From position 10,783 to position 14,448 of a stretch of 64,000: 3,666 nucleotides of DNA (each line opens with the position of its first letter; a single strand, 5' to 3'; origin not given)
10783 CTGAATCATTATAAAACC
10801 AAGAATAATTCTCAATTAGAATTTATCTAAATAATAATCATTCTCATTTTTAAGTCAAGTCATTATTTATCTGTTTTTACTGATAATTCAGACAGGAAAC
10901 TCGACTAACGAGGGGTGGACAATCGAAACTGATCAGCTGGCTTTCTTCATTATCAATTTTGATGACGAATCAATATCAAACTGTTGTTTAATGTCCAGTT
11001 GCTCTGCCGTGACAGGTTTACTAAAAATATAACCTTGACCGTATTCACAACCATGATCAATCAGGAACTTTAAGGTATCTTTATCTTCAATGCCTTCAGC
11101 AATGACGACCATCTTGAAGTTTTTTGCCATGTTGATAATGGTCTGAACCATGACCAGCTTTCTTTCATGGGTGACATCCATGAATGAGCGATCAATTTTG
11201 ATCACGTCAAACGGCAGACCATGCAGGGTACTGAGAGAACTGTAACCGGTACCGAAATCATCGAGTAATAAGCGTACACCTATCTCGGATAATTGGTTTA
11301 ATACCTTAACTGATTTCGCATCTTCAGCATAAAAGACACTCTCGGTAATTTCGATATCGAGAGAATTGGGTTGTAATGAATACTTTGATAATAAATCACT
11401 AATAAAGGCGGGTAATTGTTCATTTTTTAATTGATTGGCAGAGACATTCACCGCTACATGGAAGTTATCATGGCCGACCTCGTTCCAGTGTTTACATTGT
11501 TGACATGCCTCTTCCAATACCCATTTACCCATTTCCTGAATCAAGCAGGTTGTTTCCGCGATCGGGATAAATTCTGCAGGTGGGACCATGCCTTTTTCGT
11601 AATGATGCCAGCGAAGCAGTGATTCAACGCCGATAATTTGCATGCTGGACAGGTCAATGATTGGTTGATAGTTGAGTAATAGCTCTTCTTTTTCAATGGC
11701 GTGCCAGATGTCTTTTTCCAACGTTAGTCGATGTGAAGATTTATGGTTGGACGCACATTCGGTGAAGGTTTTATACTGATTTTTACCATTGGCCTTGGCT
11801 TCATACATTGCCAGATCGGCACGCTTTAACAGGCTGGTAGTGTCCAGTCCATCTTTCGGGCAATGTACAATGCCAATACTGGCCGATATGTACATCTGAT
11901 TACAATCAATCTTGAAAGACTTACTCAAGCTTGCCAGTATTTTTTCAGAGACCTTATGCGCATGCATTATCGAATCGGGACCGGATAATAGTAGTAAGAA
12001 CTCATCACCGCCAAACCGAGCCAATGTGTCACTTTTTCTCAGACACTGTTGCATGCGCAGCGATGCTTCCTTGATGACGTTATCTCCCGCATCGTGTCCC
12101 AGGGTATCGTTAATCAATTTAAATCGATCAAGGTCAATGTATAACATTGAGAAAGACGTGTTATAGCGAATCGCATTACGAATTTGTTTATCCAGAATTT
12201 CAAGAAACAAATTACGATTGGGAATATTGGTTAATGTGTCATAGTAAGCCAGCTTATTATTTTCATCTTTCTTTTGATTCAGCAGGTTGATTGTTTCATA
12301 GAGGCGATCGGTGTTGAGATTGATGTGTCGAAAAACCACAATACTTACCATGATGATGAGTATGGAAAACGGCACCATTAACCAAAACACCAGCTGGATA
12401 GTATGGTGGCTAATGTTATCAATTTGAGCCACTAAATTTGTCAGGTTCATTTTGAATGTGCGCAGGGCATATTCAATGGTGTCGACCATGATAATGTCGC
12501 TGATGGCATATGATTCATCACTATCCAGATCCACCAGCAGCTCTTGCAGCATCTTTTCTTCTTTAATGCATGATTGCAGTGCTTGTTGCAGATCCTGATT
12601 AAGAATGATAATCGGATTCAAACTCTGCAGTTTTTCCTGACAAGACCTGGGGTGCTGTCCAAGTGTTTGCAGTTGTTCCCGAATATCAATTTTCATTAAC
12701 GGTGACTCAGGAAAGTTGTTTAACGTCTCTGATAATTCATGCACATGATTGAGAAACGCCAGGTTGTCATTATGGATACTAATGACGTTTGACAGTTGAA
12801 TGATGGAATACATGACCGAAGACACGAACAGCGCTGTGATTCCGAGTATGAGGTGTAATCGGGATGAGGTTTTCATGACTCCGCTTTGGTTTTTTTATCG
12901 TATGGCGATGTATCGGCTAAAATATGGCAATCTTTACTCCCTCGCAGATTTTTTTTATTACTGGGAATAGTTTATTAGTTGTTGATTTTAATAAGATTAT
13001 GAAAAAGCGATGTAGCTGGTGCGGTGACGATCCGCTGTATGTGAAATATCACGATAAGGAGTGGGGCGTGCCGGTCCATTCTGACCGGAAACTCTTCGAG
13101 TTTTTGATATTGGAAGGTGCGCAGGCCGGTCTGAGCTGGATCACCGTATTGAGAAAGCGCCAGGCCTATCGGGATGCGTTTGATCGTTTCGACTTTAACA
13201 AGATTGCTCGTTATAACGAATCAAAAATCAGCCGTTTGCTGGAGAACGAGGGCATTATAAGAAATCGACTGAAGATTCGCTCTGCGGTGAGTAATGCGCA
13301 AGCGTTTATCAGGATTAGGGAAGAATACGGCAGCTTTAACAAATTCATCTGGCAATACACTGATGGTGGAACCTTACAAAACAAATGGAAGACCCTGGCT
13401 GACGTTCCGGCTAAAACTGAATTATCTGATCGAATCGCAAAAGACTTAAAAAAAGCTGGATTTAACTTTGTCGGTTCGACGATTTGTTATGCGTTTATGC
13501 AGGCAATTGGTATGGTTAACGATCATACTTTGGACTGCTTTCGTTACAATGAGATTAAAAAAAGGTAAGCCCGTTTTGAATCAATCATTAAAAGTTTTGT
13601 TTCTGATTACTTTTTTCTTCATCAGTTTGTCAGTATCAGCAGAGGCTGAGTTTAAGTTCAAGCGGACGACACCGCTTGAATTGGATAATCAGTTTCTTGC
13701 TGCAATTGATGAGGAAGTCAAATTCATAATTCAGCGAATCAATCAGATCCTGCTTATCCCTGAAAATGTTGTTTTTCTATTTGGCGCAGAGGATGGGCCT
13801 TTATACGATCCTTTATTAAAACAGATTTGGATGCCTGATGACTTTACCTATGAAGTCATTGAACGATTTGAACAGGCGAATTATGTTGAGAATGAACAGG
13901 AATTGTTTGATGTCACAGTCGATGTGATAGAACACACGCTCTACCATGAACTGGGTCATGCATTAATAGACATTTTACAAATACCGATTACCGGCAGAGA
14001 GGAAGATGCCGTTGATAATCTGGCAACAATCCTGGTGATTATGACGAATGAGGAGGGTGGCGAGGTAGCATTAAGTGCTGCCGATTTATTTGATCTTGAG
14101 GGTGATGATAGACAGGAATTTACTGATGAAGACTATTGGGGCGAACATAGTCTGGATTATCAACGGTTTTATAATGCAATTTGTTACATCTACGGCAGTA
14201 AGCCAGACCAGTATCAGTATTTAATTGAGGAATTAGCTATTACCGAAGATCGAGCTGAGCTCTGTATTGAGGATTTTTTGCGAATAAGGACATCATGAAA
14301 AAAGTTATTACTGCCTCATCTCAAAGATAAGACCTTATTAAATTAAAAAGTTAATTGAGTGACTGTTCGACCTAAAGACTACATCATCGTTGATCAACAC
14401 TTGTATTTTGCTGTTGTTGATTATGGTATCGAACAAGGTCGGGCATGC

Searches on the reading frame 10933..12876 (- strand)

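Call 58: search_protein_families(library=pfam, proteins=[window:10933-12876:-], max_evalue=0.00001)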
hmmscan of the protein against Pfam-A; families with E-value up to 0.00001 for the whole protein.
window:10933-12876:- (647 aa): 2 families
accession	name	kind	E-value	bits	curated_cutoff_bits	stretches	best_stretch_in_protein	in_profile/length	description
PF00563.25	EAL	-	1.4e-69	234.5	31.3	1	389-621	3-236/236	EAL domain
PF00990.26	GGDEF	-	7.2e-49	166.1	23.8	1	210-367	1-161/161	Diguanylate cyclase, GGDEF domain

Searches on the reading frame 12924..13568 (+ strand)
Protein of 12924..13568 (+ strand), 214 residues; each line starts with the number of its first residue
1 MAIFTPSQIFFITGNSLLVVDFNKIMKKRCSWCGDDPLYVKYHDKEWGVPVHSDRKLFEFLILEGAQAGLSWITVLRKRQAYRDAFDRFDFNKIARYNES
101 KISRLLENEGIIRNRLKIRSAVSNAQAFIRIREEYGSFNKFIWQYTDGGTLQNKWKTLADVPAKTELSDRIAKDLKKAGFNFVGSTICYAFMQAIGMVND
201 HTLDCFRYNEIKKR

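Call 28: search_protein_families(library=pfam, proteins=[window:12924-13568:+], max_evalue=0.001)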
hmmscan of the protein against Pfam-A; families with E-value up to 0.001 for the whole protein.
window:12924-13568:+ (214 aa): 1 family
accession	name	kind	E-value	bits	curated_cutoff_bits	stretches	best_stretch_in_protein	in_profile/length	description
PF03352.18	Adenine_glyco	-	3.8e-84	281.4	25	1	32-207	1-176/177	Methyladenine glycosylase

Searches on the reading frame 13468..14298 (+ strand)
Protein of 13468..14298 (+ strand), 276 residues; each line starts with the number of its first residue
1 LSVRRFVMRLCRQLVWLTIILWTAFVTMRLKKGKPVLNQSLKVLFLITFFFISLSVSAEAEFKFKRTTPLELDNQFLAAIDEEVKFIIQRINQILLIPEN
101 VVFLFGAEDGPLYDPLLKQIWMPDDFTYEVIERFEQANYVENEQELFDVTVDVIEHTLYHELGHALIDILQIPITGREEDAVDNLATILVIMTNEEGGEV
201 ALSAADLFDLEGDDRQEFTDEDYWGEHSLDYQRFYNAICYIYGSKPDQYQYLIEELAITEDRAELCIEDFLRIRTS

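Call 28: search_protein_families(library=pfam, proteins=[window:13468-14298:+], max_evalue=0.001)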
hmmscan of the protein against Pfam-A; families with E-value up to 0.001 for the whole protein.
window:13468-14298:+ (276 aa): 1 family
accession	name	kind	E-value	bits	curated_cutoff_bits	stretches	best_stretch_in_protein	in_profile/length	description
PF14247.12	DUF4344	-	2.3e-57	194.8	29.6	1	85-275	23-214/220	Putative metallopeptidase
